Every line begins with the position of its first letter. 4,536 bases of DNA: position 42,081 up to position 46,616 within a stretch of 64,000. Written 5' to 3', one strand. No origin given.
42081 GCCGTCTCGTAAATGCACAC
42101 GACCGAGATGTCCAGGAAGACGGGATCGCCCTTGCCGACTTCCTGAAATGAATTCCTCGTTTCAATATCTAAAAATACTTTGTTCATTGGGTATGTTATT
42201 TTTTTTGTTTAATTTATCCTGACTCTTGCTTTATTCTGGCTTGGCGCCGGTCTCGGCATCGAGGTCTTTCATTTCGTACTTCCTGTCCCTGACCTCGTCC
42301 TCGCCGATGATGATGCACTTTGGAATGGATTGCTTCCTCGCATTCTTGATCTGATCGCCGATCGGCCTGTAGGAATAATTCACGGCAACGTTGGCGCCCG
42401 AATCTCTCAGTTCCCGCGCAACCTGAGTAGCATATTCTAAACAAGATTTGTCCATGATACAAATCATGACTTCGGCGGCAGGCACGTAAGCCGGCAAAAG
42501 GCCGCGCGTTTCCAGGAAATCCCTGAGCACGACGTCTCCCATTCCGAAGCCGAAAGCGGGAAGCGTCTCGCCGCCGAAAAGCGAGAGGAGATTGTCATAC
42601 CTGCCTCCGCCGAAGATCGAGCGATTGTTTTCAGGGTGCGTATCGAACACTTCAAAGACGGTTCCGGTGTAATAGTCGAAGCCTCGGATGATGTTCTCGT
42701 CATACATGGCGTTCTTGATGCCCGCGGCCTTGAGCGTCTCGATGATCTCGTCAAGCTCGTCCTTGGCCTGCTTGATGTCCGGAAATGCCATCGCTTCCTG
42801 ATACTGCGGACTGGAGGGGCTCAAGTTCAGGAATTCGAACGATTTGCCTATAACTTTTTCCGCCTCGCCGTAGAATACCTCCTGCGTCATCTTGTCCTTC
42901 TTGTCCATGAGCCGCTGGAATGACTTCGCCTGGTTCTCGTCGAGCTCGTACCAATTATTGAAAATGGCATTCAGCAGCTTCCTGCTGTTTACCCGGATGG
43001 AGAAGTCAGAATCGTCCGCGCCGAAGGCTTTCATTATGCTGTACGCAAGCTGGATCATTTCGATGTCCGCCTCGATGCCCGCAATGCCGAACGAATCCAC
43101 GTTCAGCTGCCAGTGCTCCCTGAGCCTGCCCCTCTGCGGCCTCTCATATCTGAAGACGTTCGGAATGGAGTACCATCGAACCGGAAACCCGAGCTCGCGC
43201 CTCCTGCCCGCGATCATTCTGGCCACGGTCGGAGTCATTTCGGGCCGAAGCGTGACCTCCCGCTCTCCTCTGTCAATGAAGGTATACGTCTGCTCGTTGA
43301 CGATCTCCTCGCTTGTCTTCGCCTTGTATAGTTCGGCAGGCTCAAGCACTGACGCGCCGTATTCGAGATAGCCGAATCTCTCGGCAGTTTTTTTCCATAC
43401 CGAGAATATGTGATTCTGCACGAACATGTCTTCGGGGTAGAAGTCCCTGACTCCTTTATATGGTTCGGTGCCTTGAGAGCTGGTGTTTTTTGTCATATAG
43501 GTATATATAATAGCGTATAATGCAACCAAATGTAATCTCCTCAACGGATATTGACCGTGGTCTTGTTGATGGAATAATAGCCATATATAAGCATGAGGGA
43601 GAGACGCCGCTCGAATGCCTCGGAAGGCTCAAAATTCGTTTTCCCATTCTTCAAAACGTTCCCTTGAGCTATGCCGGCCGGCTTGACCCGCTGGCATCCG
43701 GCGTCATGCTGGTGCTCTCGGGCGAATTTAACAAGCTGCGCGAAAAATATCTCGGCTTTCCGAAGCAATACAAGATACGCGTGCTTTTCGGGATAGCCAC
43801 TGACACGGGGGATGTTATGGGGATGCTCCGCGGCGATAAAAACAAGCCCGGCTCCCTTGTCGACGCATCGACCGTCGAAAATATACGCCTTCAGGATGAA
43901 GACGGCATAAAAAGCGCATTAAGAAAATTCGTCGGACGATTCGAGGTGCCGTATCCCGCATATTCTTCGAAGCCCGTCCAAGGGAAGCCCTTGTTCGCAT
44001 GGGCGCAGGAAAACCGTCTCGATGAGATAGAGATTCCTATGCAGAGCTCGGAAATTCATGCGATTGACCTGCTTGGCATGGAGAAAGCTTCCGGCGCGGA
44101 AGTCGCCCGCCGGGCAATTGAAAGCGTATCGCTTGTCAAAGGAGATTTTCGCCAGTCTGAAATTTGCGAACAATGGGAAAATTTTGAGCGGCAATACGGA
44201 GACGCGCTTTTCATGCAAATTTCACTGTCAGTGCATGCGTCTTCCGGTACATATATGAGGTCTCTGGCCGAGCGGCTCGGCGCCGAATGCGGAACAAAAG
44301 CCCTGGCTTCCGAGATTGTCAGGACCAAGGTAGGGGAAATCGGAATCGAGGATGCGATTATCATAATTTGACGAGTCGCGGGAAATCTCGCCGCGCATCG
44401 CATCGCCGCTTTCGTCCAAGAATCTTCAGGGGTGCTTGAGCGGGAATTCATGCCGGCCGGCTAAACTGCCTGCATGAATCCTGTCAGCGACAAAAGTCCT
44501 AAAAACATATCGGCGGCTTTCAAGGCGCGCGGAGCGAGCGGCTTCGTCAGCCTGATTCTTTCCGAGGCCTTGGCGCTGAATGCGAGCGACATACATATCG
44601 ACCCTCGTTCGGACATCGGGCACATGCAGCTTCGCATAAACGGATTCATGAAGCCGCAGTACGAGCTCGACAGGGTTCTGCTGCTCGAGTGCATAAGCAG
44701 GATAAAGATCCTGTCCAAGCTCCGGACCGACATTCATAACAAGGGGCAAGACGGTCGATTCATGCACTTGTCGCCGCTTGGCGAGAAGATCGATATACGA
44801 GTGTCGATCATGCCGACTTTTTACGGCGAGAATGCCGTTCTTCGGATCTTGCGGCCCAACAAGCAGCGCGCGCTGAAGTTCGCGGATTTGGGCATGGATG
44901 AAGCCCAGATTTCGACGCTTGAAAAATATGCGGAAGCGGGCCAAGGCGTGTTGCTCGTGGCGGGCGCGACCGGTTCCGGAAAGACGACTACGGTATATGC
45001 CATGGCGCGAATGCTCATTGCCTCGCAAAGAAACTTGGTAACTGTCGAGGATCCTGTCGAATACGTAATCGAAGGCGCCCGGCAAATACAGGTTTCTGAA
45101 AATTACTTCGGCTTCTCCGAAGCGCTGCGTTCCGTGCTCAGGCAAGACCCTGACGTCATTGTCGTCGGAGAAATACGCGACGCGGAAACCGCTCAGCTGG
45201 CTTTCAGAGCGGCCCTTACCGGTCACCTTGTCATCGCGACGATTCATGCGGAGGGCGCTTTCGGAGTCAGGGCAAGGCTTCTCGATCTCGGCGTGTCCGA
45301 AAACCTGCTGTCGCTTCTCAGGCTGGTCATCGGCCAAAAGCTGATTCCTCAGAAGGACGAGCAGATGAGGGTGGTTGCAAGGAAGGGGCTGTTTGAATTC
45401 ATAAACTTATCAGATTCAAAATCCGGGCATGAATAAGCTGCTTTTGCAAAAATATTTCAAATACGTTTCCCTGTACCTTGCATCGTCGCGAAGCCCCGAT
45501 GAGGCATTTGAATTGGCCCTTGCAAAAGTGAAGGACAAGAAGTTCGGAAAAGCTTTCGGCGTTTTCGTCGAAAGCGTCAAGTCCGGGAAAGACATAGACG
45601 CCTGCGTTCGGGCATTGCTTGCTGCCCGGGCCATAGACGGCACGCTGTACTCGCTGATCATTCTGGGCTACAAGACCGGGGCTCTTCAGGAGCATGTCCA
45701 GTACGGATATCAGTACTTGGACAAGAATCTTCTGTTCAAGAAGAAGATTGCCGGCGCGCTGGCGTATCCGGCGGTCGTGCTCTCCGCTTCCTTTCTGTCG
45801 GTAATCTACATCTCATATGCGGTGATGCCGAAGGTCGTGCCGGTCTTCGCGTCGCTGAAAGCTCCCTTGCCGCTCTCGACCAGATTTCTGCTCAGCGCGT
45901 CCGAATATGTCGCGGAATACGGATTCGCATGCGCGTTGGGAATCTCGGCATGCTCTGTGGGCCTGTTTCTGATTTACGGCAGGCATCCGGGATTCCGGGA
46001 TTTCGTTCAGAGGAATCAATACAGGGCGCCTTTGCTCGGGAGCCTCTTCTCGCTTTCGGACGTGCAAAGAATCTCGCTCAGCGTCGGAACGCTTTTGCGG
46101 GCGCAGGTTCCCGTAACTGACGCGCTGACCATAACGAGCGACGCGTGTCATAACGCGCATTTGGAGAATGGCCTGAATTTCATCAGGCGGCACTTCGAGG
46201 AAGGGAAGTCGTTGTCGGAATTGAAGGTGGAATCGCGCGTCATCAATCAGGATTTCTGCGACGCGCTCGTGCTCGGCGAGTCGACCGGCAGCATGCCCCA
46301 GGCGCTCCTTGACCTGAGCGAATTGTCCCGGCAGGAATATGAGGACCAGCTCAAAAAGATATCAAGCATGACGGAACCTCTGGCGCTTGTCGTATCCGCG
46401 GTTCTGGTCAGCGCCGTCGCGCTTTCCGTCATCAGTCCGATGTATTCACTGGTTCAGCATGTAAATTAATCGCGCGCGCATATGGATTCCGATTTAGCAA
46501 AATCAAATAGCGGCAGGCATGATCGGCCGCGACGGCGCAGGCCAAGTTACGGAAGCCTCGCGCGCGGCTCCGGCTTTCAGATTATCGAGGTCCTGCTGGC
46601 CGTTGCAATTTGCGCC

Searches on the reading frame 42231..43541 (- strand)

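Call 58: search_protein_families(library=pfam, proteins=[window:42231-43541:-], max_evalue=0.001)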
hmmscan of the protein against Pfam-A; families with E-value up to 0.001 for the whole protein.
window:42231-43541:- (436 aa): 3 families
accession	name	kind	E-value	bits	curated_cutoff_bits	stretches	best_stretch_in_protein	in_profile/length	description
PF13393.11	tRNA-synt_His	-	5.7e-45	154.3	25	1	30-334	1-303/308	Histidyl-tRNA synthetase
PF03129.25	HGTP_anticodon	-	1.2e-13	51.5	21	1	357-429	1-76/94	Anticodon binding domain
PF00587.30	tRNA-synt_2b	-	1.3e-09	38.8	29.3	1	86-297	1-119/179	tRNA synthetase class II core domain (G, H, P, S and T)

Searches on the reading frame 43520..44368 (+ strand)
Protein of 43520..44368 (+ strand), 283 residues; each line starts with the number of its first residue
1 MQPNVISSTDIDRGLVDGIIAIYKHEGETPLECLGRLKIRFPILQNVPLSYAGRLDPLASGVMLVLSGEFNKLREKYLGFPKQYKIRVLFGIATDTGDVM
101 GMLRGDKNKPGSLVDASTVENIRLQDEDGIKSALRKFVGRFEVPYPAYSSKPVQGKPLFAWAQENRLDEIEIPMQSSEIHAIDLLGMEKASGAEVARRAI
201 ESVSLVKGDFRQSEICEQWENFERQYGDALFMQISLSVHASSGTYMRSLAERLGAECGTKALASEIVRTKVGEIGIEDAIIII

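Call 58: search_protein_families(library=pfam, proteins=[window:43520-44368:+], max_evalue=0.001)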
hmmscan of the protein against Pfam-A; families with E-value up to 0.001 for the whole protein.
window:43520-44368:+ (283 aa): 1 family
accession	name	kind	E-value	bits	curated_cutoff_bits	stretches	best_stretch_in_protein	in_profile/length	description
PF01509.24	TruB_N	-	2.4e-20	73.9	27.3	1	50-190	10-135/149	TruB family pseudouridylate synthase (N terminal domain)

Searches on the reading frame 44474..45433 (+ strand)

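Call 58: search_protein_families(library=pfam, proteins=[window:44474-45433:+], max_evalue=0.001)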
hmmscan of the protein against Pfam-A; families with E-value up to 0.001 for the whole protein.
window:44474-45433:+ (320 aa): 6 families
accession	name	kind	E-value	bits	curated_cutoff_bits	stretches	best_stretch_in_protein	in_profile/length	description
PF00437.27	T2SSE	-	9.4e-81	271.7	24.9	1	25-299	12-286/370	Type II/IV secretion system protein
PF20720.3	nSTAND3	-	0.00021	21.5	27.2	1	157-216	17-79/155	Novel STAND NTPase 3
PF13191.12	AAA_16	-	0.00026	21.9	32.6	1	143-227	6-84/167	AAA ATPase domain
PF25199.1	nSTAND_NTPase5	-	0.00058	20.1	34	0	147-196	30-81/145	Novel STAND NTPase 5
PF13555.12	AAA_29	-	0.00069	19.8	27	0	157-185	22-50/61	P-loop containing region of AAA domain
PF01580.24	FtsK_SpoIIIE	-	0.00082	19.3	24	0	141-179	27-61/221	FtsK/SpoIIIE family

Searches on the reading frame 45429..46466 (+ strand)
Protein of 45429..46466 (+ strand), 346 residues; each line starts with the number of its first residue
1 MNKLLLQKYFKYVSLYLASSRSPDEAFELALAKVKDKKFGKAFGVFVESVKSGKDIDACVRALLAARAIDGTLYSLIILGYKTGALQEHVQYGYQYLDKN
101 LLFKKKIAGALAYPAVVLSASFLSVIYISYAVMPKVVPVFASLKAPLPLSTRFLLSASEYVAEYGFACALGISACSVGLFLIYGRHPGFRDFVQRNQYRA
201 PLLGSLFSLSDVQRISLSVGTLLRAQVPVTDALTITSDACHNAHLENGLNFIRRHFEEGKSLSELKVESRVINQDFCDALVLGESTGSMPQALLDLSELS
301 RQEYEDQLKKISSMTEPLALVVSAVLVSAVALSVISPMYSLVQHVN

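Call 58: search_protein_families(library=pfam, proteins=[window:45429-46466:+], max_evalue=0.001)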
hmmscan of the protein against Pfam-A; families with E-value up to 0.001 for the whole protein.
window:45429-46466:+ (346 aa): 1 family
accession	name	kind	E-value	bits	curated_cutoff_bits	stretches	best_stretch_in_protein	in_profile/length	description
PF00482.28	T2SSF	-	5.2e-30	104.4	25.2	2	219-337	5-125/125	Type II secretion system (T2SS), protein F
